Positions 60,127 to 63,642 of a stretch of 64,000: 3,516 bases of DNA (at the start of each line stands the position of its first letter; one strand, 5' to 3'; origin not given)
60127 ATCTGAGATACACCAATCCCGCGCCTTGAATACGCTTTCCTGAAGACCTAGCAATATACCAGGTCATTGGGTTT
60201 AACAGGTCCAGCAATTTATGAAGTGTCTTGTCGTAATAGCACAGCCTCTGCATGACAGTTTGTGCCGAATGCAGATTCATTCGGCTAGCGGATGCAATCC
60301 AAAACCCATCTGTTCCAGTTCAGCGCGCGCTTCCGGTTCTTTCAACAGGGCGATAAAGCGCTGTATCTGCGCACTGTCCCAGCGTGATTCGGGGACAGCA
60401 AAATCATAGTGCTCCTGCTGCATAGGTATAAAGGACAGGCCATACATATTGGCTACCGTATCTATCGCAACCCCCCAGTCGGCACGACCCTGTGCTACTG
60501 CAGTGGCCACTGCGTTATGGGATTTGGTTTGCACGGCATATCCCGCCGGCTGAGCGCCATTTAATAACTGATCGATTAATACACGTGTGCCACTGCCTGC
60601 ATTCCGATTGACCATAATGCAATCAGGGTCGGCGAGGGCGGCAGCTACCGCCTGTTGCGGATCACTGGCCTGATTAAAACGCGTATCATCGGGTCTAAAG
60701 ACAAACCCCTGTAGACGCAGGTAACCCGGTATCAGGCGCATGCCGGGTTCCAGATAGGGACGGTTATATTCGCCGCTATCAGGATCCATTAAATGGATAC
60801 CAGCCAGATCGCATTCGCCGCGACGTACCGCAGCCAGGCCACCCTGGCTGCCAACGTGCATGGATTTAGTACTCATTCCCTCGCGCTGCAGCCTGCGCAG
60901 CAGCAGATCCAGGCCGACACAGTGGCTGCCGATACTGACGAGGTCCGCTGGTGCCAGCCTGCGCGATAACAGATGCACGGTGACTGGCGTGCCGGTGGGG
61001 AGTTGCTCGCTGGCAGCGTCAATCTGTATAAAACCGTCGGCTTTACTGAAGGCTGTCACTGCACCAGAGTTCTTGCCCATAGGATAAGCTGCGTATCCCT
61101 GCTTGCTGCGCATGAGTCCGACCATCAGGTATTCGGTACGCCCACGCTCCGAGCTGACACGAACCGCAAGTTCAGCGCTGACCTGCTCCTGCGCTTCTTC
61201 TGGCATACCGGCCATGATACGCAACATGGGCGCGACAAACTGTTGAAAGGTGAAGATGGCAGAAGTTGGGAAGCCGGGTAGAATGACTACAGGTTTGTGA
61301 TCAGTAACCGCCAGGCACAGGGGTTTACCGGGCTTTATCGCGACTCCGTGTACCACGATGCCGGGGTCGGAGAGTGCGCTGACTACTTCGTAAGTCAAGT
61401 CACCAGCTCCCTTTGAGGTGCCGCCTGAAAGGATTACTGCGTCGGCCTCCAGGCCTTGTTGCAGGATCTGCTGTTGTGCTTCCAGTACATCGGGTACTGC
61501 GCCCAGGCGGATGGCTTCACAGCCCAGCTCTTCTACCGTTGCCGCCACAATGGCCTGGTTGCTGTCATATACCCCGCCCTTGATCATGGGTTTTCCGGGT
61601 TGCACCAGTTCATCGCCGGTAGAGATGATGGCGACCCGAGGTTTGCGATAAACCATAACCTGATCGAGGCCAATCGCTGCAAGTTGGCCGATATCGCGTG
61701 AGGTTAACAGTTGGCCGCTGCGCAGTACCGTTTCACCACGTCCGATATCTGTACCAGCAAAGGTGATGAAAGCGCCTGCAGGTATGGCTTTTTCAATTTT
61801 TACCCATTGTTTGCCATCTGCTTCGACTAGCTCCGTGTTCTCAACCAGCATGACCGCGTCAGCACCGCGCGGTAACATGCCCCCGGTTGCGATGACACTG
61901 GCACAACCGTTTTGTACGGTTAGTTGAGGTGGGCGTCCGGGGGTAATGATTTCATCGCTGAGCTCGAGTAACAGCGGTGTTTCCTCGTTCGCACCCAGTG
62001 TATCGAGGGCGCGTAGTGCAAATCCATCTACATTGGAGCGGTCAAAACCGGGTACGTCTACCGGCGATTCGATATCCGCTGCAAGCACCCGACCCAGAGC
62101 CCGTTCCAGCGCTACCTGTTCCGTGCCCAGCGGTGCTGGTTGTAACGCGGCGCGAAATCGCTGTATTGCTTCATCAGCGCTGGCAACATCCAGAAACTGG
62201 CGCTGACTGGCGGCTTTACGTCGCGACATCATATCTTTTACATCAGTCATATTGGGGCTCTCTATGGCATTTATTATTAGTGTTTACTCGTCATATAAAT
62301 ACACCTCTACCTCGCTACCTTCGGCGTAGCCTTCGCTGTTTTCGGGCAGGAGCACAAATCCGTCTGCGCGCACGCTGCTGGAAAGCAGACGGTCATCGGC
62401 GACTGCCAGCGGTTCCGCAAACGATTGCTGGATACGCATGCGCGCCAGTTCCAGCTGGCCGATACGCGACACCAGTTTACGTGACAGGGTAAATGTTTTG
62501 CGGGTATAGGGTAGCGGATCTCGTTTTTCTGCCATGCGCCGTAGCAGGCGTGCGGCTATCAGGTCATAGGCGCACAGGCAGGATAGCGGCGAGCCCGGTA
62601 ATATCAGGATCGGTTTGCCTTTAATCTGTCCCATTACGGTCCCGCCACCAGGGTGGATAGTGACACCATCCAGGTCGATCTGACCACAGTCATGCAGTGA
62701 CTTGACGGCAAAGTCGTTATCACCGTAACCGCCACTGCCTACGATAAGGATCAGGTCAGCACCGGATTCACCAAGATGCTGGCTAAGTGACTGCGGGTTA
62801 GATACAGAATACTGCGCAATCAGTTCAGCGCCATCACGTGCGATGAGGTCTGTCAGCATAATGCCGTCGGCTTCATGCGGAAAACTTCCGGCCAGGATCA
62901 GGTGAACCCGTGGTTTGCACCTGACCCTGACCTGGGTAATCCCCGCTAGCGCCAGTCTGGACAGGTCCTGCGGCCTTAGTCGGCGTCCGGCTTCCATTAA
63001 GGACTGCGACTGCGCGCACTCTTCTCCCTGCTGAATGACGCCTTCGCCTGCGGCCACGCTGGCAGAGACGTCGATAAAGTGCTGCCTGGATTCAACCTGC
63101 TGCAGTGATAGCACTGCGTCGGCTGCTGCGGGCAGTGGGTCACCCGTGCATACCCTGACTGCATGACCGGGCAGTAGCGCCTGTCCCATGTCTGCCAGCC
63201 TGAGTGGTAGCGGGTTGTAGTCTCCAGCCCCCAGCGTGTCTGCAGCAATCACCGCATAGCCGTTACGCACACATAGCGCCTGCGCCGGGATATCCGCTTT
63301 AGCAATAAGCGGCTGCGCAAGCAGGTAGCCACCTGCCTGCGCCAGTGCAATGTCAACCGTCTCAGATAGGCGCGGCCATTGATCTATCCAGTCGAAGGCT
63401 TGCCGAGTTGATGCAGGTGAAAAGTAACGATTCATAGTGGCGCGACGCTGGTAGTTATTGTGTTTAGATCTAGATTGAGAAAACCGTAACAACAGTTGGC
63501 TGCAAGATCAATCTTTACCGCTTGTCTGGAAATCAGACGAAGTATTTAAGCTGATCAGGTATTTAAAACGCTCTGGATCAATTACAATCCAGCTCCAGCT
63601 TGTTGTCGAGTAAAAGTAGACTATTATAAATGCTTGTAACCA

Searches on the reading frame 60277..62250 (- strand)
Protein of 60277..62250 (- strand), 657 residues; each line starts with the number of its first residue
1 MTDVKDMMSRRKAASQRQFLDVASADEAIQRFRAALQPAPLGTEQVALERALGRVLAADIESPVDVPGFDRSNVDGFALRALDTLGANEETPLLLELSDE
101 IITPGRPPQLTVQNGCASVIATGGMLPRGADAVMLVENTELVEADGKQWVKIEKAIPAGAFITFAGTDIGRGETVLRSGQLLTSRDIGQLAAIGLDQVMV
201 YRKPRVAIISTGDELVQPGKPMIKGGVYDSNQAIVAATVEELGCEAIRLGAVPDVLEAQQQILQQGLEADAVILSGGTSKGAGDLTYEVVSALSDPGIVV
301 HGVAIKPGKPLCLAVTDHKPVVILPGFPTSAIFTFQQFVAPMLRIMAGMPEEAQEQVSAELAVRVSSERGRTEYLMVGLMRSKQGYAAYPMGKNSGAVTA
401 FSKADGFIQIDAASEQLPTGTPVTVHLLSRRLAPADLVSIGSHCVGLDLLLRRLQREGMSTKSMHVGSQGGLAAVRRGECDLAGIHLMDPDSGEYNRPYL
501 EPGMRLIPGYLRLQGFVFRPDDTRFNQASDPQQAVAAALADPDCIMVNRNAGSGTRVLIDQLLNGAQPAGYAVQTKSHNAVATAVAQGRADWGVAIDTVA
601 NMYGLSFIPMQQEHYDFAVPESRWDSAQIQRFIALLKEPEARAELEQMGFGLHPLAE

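Call 93: search_protein_families(library=pfam, proteins=[window:60277-62250:-], max_evalue=0.000001)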
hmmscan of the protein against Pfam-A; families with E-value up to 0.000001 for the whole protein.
window:60277-62250:- (657 aa): 4 families
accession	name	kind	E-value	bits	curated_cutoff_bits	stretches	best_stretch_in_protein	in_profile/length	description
PF12727.12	PBP_like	-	6.7e-52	175.9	27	1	454-637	4-193/193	PBP superfamily domain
PF03453.22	MoeA_N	-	3.3e-39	134.6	30.8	1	24-194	2-160/160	MoeA N-terminal region (domain I and II)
PF00994.29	MoCF_biosynth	-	1.2e-29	103.3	26.6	1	207-344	1-143/144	Probable molybdopterin binding domain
PF03454.20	MoeA_C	-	2e-14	54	22.1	1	359-428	2-72/72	MoeA C-terminal region (domain IV)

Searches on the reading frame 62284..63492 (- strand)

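Call 93: search_protein_families(library=pfam, proteins=[window:62284-63492:-], max_evalue=0.000001)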
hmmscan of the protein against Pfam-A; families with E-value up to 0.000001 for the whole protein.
window:62284-63492:- (402 aa): 3 families
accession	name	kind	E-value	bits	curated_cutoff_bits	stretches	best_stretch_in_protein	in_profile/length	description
PF03453.22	MoeA_N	-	8.1e-27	94.3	30.8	1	31-184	5-160/160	MoeA N-terminal region (domain I and II)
PF03454.20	MoeA_C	-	3.1e-08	34.2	22.1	1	335-399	3-71/72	MoeA C-terminal region (domain IV)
PF00994.29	MoCF_biosynth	-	7.4e-08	32.7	26.6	1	209-317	18-142/144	Probable molybdopterin binding domain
